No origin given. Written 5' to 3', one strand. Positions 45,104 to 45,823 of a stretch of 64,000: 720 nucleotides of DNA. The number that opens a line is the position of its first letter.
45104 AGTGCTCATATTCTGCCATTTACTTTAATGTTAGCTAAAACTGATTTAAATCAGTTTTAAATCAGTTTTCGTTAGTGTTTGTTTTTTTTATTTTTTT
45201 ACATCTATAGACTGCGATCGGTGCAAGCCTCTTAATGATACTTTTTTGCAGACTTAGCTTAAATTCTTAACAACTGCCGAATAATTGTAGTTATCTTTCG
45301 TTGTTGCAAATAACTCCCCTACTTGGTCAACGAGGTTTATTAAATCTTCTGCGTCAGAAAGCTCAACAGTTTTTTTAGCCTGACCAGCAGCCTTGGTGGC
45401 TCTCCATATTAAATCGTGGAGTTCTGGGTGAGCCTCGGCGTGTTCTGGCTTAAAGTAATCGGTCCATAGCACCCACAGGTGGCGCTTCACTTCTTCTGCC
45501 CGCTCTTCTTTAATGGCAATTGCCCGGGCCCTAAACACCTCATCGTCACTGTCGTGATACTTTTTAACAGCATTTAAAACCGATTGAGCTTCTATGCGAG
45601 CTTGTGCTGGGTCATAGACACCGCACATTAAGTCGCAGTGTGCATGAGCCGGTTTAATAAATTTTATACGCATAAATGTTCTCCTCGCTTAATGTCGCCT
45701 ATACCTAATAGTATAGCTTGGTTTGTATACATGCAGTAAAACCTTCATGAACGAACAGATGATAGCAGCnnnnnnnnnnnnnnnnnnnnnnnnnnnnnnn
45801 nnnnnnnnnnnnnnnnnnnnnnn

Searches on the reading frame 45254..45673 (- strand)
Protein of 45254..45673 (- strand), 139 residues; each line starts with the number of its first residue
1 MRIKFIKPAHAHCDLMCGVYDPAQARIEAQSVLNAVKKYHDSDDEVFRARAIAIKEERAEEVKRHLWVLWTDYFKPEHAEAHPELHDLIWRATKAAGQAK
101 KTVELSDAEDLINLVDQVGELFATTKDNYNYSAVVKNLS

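Call 24: find_encoding_contigs(protein=window:45254-45673:-, flank=10000, max_places=3)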
Protein window:45254-45673:- (139 aa): 7 contigs read that carry it; 3 places shown.
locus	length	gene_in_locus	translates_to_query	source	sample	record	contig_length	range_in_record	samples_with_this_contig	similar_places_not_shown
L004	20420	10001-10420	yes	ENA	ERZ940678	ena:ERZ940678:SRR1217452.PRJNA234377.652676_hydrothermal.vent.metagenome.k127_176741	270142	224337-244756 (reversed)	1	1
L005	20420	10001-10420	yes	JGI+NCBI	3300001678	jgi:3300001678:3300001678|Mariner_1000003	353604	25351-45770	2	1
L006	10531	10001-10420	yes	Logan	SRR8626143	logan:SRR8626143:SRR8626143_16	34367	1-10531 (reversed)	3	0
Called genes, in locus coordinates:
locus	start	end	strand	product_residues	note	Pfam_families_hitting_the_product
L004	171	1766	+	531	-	-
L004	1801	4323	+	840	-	PF00133:tRNA-synt_1, PF09334:tRNA-synt_1g, PF13603:tRNA-synt_1_2, PF00133:tRNA-synt_1, PF09334:tRNA-synt_1g (weak), PF08264:Anticodon_1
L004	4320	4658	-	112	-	-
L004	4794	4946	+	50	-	-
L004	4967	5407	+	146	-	PF01029:NusB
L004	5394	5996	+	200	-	PF00293:NUDIX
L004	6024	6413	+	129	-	PF05635:23S_rRNA_IVP, PF22296:bAvd (weak)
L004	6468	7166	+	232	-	PF22935:RM44_endonuclase (weak), PF14622:Ribonucleas_3_3, PF00636:Ribonuclease_3, PF00035:dsrm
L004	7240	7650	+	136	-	PF00886:Ribosomal_S16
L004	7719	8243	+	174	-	PF13083:KH_KhpA-B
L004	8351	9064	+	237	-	PF01746:tRNA_m1G_MT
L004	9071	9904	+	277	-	-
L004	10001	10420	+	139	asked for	PF09055:Sod_Ni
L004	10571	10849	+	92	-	PF00717:Peptidase_S24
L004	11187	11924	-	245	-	PF02683:DsbD_TM (weak), PF13386:DsbD_2 (weak)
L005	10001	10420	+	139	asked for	PF09055:Sod_Ni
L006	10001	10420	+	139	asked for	PF09055:Sod_Ni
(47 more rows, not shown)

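Call 47: find_homologous_proteins(query=window:45254-45673:-, max_evalue=1e-20)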
Query window:45254-45673:- (139 aa): 7993 proteins with E <= 1e-20 among 8000 candidates; the best 120 are listed.
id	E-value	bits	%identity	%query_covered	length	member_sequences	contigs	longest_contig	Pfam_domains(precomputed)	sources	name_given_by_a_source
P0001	9.9e-88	309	100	100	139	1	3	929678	PF09055.17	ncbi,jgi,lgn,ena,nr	ncbi:TPA: superoxide dismutase, Ni [Candidatus Saccharibacteria bacterium]|nr:superoxide dismutase, 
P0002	4.0e-74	265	84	100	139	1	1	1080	PF09055.17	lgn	-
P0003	6.4e-72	258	84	99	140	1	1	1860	PF09055.17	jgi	-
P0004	6.6e-71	255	82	100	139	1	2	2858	PF09055.17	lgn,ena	-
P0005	1.3e-67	244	73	100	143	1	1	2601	PF09055.17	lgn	-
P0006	1.4e-67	244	78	98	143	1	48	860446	PF09055.17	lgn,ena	-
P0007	2.8e-67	243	79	96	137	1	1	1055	PF09055.17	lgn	-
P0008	5.0e-67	242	77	98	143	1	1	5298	PF09055.17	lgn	-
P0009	3.3e-66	239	74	99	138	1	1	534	PF09055.17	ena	-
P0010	3.3e-65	236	77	99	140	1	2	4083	PF09055.17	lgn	-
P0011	3.7e-65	236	77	99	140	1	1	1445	PF09055.17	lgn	-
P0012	5.9e-65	235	76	100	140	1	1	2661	PF09055.17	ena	-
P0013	7.3e-65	235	78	96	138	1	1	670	PF09055.17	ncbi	-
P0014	8.1e-65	235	76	96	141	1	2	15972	PF09055.17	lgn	-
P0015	8.1e-65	235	76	100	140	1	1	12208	PF09055.17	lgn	-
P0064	1.0e-60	222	73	97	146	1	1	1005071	PF09055.17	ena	-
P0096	2.0e-59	217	71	99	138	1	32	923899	PF09055.17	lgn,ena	-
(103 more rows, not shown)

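Call 49: find_encoding_contigs(protein=P0006, flank=10000, max_places=2)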
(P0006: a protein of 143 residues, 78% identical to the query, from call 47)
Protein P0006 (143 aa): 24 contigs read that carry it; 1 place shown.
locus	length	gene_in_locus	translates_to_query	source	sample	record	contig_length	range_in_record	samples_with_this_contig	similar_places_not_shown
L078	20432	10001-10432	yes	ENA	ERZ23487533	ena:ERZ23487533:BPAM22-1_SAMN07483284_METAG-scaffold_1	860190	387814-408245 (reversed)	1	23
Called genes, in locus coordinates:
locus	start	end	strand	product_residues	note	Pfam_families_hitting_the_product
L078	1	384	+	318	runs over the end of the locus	PF00701:DHDPS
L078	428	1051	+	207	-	-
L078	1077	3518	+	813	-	PF00133:tRNA-synt_1, PF09334:tRNA-synt_1g, PF13603:tRNA-synt_1_2, PF00133:tRNA-synt_1, PF09334:tRNA-synt_1g (weak), PF08264:Anticodon_1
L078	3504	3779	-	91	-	-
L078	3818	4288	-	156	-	-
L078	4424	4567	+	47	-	-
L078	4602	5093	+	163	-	PF01029:NusB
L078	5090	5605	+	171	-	PF00293:NUDIX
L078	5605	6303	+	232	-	PF22935:RM44_endonuclase, PF14622:Ribonucleas_3_3, PF00636:Ribonuclease_3, PF00035:dsrm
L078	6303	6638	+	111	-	-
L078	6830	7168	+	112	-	-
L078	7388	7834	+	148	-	PF00886:Ribosomal_S16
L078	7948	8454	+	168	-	PF13083:KH_KhpA-B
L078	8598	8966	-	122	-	-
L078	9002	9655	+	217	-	PF01746:tRNA_m1G_MT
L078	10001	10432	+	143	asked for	PF09055:Sod_Ni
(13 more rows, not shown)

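Call 50: find_encoding_contigs(protein=P0064, flank=10000, max_places=1)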
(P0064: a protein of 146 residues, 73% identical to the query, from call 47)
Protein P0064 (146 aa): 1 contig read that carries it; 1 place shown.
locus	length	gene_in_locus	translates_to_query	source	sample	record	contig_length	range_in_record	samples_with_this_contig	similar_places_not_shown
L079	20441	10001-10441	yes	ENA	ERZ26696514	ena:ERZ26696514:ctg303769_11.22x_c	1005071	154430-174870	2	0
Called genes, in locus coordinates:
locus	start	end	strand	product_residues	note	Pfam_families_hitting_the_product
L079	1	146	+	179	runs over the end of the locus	-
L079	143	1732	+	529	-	-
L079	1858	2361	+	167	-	-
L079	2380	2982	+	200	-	PF04203:Sortase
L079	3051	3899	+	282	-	-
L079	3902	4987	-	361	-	-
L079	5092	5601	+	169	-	PF04307:YdjM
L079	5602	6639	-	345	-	PF00512:HisKA, PF02518:HATPase_c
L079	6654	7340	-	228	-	PF00072:Response_reg, PF00486:Trans_reg_C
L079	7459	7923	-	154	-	-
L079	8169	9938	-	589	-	PF00664:ABC_membrane, PF00005:ABC_tran, PF02463:SMC_N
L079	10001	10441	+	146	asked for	PF09055:Sod_Ni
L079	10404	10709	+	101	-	PF00717:Peptidase_S24, PF10502:Peptidase_S26 (weak)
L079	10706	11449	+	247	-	PF02557:VanY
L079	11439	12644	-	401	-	PF09587:PGA_cap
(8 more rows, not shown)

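Call 51: find_encoding_contigs(protein=P0096, flank=10000, max_places=1)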
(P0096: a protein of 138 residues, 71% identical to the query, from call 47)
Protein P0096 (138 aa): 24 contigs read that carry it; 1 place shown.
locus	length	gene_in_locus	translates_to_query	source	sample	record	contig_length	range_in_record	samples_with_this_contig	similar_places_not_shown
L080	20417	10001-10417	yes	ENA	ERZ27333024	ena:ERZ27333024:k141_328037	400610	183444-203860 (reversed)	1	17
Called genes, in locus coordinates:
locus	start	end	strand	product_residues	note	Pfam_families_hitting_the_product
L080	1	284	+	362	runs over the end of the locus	-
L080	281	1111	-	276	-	-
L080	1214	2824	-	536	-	PF04773:FecR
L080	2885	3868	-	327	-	PF02547:Queuosine_synth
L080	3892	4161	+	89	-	-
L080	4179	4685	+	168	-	PF04307:YdjM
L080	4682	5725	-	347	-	PF00512:HisKA, PF02518:HATPase_c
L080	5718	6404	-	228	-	PF00072:Response_reg, PF00486:Trans_reg_C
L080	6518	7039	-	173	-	-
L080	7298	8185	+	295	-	PF14470:bPH_3, PF01243:PNPOx_N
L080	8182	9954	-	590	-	PF00664:ABC_membrane, PF00005:ABC_tran, PF02463:SMC_N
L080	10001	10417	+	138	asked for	PF09055:Sod_Ni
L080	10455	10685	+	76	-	-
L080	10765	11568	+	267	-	PF02557:VanY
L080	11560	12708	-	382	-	PF09587:PGA_cap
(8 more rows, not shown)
